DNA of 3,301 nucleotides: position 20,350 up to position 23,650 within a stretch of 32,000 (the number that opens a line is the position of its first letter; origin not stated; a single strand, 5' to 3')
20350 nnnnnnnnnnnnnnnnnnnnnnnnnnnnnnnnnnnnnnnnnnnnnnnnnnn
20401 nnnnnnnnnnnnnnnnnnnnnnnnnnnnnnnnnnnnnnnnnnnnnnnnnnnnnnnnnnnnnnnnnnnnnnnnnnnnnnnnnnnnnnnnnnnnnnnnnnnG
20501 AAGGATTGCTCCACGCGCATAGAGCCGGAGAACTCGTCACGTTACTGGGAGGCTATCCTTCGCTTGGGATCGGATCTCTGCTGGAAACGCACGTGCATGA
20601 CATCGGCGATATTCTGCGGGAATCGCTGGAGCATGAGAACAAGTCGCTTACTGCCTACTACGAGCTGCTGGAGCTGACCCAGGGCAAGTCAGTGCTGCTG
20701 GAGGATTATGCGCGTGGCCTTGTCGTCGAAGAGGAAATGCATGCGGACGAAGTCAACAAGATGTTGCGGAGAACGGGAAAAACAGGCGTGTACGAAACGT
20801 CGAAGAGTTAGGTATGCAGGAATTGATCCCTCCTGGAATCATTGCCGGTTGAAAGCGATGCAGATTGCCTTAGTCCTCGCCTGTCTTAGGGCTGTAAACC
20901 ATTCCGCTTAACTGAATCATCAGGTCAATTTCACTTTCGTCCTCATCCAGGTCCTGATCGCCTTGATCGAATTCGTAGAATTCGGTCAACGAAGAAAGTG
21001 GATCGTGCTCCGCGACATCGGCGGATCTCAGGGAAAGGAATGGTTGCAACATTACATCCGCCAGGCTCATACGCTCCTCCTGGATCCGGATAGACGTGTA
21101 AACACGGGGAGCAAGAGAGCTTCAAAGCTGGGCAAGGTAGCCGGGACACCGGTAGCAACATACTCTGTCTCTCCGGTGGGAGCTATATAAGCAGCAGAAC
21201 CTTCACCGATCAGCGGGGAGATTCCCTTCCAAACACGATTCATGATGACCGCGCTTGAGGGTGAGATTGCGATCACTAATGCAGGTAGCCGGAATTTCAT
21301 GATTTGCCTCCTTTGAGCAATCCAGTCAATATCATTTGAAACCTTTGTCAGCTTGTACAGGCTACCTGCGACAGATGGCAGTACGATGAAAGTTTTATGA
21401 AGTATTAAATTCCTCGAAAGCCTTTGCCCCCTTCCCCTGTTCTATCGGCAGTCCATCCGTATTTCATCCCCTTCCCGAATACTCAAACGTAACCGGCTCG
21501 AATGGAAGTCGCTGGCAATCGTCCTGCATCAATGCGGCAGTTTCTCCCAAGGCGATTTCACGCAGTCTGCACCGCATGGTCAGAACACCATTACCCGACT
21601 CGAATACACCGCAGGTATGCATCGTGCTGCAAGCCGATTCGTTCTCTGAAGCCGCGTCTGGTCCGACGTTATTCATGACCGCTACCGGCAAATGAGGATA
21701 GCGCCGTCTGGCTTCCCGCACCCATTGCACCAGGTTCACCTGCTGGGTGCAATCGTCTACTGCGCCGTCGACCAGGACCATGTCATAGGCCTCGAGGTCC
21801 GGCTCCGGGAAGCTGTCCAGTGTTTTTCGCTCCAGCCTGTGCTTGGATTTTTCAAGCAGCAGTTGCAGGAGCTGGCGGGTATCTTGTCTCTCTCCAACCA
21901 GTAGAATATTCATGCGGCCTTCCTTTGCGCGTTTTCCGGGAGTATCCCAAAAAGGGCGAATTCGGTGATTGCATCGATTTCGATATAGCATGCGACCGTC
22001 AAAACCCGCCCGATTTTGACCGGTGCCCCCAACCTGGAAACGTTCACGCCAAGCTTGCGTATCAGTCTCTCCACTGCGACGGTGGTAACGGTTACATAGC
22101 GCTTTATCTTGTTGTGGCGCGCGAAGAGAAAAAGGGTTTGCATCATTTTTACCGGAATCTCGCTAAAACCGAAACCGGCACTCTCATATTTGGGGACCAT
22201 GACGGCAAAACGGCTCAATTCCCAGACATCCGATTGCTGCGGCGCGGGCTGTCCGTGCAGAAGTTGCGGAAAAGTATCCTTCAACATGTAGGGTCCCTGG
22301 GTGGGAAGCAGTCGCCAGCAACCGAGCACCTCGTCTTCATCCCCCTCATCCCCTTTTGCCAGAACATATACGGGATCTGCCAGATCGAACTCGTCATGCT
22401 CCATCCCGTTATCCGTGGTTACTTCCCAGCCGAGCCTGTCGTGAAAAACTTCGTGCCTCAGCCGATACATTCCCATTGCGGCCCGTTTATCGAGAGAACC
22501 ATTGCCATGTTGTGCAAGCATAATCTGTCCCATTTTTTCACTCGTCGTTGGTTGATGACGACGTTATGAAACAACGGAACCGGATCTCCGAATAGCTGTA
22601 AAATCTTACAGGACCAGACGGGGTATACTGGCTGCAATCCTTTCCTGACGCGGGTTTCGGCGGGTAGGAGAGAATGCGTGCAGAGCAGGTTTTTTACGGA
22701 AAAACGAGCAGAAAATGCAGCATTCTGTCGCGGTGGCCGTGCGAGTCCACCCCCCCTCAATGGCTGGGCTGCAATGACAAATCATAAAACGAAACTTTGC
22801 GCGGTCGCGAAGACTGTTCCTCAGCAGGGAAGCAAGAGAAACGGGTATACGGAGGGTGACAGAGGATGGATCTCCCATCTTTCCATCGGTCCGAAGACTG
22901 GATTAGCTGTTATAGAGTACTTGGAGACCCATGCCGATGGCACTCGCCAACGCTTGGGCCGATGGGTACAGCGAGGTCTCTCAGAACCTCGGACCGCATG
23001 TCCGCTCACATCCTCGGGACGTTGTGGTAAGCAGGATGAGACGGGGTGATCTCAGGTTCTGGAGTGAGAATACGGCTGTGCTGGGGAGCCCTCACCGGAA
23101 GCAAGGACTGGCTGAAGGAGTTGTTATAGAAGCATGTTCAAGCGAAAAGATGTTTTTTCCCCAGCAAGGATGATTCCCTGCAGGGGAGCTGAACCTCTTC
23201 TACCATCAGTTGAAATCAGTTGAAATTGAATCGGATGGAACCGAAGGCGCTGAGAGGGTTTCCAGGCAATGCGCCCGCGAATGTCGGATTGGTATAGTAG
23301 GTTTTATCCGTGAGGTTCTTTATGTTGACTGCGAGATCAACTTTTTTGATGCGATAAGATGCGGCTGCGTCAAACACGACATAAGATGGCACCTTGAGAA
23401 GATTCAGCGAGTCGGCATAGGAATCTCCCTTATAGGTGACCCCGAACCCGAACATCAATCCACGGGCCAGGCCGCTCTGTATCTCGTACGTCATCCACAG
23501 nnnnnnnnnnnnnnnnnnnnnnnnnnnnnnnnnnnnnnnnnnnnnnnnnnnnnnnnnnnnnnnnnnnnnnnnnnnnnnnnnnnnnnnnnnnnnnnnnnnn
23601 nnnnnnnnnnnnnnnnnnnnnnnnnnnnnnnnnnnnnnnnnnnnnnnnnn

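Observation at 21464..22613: Solo luxI with a near-perfect lux box, translationally coupled to a degenerate receiver-like protein instead of being paired with luxR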

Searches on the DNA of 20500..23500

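Call 84: search_rna_families(source=window, start=20500, end=23500, threshold=evalue, max_evalue=1)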
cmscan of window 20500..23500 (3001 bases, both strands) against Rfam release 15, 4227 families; matches with E-value up to 1: 0.
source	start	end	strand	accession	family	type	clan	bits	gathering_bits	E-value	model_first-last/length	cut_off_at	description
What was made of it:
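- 22538..22564 (-): Conserved stem-loop (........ / loop / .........) at or near the predicted 5' end of the luxI mRNA. There is no Rfam match (call 84).
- Tried and rejected: No Rfam match in 20500-23500 (call 84).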
